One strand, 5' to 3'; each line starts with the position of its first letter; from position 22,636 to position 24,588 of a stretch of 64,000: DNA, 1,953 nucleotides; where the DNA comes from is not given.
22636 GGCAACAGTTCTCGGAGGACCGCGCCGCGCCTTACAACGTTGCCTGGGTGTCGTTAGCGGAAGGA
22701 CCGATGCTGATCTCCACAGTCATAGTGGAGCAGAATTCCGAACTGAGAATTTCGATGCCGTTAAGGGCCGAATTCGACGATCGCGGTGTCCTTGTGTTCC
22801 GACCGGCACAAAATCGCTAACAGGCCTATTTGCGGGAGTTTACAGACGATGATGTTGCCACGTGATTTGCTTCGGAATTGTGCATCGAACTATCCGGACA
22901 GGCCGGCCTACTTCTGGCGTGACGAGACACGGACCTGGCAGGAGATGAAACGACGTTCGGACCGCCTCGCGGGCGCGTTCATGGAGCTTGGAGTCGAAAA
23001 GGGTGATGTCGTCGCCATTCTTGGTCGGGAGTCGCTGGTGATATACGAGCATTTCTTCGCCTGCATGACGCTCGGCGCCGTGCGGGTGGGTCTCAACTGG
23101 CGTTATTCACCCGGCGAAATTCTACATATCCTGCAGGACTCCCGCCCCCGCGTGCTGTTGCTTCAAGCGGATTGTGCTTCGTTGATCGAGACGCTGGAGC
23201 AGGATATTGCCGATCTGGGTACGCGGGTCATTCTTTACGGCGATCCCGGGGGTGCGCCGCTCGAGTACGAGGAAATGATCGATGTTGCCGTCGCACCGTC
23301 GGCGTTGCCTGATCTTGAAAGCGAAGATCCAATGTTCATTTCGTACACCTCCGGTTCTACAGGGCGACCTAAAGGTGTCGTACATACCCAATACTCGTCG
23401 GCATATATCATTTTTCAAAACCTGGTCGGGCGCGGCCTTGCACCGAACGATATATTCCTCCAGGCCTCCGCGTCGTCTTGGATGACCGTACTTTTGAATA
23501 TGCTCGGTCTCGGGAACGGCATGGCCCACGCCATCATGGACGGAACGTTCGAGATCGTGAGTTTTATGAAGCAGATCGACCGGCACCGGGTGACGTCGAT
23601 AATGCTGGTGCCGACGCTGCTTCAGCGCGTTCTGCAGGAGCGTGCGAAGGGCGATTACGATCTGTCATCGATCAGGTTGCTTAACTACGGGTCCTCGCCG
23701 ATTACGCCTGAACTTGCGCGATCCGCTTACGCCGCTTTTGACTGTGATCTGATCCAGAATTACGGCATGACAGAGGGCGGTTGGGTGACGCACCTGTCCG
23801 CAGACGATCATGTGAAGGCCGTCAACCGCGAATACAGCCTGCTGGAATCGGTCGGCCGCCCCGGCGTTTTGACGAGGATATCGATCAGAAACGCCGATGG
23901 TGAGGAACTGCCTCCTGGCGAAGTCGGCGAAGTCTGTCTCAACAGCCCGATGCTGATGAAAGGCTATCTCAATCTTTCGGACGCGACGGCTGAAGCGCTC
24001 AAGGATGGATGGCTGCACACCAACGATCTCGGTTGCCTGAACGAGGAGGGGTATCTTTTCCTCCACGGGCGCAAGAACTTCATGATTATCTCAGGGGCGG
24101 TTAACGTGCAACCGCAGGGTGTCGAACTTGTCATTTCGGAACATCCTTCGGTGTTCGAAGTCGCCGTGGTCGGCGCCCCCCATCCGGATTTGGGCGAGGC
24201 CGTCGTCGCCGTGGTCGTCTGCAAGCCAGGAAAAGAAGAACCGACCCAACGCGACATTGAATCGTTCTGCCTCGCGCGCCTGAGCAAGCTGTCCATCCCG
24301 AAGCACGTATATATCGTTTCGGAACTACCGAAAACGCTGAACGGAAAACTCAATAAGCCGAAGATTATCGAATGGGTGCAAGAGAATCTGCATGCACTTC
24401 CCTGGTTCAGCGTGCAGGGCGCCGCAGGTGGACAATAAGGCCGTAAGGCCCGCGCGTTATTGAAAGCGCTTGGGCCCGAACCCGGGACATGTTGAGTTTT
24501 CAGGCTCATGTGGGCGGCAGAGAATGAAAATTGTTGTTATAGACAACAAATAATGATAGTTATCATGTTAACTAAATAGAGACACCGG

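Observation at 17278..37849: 20.6-kb catabolic island enclosed by the two inverted termini of one broken IS3-family element, with a second IS nested at both inner edges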

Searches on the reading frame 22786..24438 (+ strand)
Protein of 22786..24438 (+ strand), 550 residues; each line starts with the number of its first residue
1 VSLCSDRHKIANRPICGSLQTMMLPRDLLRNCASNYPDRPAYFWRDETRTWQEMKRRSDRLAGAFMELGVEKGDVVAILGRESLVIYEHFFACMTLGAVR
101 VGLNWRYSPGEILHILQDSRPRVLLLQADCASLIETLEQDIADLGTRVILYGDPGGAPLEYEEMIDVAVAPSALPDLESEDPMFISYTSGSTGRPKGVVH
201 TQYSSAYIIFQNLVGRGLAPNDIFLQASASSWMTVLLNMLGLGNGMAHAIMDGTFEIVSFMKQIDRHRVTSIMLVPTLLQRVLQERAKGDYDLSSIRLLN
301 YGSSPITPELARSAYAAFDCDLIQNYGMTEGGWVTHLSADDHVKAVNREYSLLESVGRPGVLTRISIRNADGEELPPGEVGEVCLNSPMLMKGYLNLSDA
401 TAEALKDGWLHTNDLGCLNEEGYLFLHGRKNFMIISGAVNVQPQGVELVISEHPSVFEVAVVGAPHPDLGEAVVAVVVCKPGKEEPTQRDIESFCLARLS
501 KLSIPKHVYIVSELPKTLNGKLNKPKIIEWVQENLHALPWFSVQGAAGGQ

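Call 6: search_protein_families(library=pfam, proteins=[window:22786-24438:+])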
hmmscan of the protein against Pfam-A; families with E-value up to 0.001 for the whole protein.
window:22786-24438:+ (550 aa): 2 families
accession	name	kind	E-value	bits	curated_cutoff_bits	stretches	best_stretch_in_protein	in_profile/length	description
PF00501.34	AMP-binding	-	2.8e-78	263.8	29.9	1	31-395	3-384/384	AMP-binding enzyme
PF13193.12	AMP-binding_C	-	3.1e-19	70.1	24.5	1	446-521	2-76/76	AMP-binding enzyme C-terminal domain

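Call 79: search_protein_families(library=ncbifam, proteins=[window:22786-24438:+], max_evalue=1e-10)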
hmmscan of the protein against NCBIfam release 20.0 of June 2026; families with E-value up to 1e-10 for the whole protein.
window:22786-24438:+ (550 aa): 99 families (the best 25 are shown)
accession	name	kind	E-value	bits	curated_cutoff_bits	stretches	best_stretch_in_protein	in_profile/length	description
NF004837.0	PRK06187.1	subfamily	5.8e-122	407.6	476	1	24-532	9-523/531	long-chain-fatty-acid--CoA ligase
NF005676.0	PRK07470.1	equivalog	1.1e-92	311.4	774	1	26-531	23-529/544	acyl-CoA synthetase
NF006182.0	PRK08316.1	subfamily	4.6e-86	289.4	663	1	27-527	15-513/523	fatty acyl-CoA synthetase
NF005307.0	PRK06839.1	equivalog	1.6e-81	274.4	748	1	36-532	15-494/496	o-succinylbenzoate--CoA ligase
NF052580.1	Str24CoAsynCasG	equivalog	1.9e-81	274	750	1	28-527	46-546/548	steroid-24-oyl-CoA synthetase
NF002966.0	PRK03640.1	equivalog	1.3e-75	254.9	556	1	29-533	8-482/483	o-succinylbenzoate--CoA ligase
NF009233.0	PRK12583.1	subfamily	2.5e-74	250.6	832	1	176-536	197-555/558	fatty acid CoA ligase family protein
NF052269.1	Staph_lig_FadD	equivalog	7.6e-74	248.8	650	1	45-534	24-496/499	long-chain-fatty-acid--CoA ligase FadD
NF005857.1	PRK07786.1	exception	1.1e-73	248.6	733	1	33-525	19-506/513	fatty-acid--CoA ligase FadD5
NF004797.0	PRK06145.1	equivalog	3.1e-71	240.2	850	1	33-524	12-488/499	acyl-CoA synthetase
NF009071.0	PRK12406.1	subfamily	1.7e-68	231.3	701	1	48-529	12-500/510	acyl-CoA synthetase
NF005702.0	PRK07514.1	subfamily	3.1e-68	230.3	558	1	47-525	28-494/506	malonyl-CoA synthase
NF005801.1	PRK07656.1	equivalog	3.8e-68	230.3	657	1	27-526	5-498/500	FadD3 family acyl-CoA ligase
NF004838.1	PRK06188.1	equivalog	1.2e-65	221.8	875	1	36-525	22-517/524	fatty-acid--CoA ligase FadD8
TIGR01923.1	menE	equivalog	3.5e-65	220.6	330.15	1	50-525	1-440/442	o-succinylbenzoate--CoA ligase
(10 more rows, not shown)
